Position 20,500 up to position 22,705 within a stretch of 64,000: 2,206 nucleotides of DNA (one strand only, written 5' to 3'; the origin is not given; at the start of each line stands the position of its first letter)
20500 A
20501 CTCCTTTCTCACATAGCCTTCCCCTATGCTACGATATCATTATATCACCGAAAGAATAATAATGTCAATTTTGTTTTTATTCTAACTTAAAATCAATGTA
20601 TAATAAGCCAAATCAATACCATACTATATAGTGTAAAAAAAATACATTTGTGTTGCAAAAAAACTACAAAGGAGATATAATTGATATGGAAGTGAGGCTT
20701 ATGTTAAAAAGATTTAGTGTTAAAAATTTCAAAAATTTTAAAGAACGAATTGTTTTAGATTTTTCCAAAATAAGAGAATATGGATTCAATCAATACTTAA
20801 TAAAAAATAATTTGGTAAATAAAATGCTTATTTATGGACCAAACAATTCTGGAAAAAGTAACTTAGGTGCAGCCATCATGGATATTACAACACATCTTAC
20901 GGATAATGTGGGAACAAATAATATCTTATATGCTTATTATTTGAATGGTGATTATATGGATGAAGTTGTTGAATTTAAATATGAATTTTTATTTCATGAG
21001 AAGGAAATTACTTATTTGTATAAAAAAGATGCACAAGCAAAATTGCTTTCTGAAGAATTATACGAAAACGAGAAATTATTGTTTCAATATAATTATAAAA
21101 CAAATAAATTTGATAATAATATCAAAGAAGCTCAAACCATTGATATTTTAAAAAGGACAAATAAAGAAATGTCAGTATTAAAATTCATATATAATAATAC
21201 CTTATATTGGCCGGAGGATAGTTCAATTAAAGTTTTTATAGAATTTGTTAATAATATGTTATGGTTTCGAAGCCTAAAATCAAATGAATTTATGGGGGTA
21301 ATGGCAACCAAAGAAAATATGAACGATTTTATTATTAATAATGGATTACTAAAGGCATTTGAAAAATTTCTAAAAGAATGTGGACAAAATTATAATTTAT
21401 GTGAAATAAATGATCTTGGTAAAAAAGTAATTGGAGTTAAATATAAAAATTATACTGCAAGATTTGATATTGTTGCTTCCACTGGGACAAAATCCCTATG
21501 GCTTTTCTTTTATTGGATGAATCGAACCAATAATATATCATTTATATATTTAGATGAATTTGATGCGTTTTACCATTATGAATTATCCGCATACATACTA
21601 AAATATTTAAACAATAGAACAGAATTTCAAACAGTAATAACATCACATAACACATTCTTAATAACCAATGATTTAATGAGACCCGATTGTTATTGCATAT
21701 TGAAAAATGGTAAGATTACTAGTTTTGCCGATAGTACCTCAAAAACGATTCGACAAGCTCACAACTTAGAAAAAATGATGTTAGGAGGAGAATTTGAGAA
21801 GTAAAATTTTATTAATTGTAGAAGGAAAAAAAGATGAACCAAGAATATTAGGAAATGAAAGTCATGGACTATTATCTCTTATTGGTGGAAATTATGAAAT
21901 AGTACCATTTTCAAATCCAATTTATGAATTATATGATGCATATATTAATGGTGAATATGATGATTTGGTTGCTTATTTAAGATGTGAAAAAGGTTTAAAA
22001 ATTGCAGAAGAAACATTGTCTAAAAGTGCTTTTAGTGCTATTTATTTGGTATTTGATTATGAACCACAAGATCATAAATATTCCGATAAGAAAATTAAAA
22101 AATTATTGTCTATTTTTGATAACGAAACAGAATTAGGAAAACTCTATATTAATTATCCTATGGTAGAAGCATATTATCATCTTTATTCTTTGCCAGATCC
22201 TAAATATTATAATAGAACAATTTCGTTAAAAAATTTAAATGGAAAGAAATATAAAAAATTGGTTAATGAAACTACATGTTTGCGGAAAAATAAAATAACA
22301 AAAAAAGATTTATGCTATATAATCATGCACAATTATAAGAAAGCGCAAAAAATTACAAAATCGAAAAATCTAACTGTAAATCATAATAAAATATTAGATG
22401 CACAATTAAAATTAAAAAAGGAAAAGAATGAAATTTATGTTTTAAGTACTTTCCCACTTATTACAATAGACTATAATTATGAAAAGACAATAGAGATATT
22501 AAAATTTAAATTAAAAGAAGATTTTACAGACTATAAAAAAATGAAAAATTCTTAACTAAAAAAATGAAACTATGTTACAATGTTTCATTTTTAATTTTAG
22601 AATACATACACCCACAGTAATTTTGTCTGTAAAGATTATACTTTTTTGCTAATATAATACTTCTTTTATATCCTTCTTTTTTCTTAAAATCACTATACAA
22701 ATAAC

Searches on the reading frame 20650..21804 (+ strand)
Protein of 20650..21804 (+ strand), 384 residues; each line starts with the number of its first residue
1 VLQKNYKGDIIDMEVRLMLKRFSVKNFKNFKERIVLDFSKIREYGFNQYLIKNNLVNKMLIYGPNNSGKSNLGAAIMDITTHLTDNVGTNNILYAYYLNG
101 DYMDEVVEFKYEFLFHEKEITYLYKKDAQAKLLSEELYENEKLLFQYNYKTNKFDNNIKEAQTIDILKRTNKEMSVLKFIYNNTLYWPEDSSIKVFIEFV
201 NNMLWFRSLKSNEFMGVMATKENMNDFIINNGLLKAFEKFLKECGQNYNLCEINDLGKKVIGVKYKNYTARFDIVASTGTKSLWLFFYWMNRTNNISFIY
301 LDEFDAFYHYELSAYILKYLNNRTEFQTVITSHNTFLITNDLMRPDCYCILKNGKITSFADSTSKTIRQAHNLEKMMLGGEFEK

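Call 100: search_protein_families(library=padloc, proteins=[window:20650-21804:+], max_evalue=0.001)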
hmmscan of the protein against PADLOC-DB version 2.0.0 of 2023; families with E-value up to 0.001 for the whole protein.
window:20650-21804:+ (384 aa): 7 families
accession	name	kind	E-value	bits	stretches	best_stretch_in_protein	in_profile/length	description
PDLC04426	PDC-M12A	-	1.3e-118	394.6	1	18-383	1-368/369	-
PDLC04427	PDC-M12A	-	5.4e-60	201.5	1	97-382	19-314/316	-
PDLC02335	AbiLi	-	2.6e-39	133.2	1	11-382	42-281/326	AbiLi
PDLC02980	AriA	-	1.1e-17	63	1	59-338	2-303/304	-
PDLC04135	mad3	-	1.3e-06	26.2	0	18-337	1-326/374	mads_3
PDLC04180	HEC-01A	-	6e-06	23.7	0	285-372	265-355/382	-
PDLC04176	HEC-01A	-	6.2e-05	20.5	1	55-200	22-174/371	-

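Call 101: search_protein_families(library=ncbifam, proteins=[window:20650-21804:+], max_evalue=0.01)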
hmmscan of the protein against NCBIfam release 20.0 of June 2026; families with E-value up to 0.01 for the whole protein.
window:20650-21804:+ (384 aa): 0 families

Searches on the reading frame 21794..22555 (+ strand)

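Call 100: search_protein_families(library=padloc, proteins=[window:21794-22555:+], max_evalue=0.001)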
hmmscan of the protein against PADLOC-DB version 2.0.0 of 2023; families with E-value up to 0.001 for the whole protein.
window:21794-22555:+ (253 aa): 6 families
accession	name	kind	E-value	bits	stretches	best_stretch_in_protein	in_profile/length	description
PDLC04430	PDC-M12B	-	3.8e-50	169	1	1-235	6-245/251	-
PDLC04432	PDC-M12B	-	4.3e-40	135.9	1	1-236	1-238/246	-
PDLC04431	PDC-M12B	-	8.6e-38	128.5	1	3-220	8-232/271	-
PDLC04428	PDC-M12B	-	2.6e-22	77.7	1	2-183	2-180/184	-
PDLC04429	PDC-M12B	-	9.6e-18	62.7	1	68-231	79-247/261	-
PDLC02337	AbiLii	-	0.00025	19.7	1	2-211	29-133/170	AbiLii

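Call 101: search_protein_families(library=ncbifam, proteins=[window:21794-22555:+], max_evalue=0.01)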
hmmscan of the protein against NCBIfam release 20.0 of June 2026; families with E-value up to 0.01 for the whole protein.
window:21794-22555:+ (253 aa): 0 families
